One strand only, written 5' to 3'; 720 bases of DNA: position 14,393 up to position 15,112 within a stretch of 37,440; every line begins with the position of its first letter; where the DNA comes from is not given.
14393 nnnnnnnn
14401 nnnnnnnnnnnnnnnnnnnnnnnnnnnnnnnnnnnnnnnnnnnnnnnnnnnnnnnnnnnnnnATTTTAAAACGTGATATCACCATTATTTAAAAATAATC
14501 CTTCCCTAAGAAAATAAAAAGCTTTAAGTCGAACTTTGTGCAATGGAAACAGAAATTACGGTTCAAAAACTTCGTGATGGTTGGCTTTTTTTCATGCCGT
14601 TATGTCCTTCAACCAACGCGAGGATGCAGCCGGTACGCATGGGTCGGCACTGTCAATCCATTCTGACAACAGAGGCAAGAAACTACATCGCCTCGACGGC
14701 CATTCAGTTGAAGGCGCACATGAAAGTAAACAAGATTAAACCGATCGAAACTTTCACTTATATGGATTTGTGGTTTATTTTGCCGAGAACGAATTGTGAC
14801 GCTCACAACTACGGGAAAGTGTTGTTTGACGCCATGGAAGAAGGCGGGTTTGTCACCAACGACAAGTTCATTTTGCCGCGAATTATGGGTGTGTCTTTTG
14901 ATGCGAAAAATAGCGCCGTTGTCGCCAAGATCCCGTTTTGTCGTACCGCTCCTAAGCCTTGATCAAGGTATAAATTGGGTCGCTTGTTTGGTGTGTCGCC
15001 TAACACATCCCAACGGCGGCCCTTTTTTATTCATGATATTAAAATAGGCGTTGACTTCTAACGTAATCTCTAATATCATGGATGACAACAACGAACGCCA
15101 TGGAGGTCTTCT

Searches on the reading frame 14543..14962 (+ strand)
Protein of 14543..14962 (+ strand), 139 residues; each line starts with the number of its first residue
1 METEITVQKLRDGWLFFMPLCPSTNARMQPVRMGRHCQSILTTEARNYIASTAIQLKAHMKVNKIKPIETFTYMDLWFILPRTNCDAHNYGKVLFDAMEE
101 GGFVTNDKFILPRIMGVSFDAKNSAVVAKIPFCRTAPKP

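Call 42: find_encoding_contigs(protein=window:14543-14962:+, flank=5000, max_places=10)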
Protein window:14543-14962:+ (139 aa): 1 contig read that carries it; 1 place shown.
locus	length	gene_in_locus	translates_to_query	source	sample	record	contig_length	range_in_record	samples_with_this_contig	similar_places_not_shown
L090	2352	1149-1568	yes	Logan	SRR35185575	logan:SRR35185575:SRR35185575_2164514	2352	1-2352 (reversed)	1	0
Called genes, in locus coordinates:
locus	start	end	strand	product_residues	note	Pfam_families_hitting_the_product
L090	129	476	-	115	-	-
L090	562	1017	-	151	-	-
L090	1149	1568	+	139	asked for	PF05866:RusA (weak)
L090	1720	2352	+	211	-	?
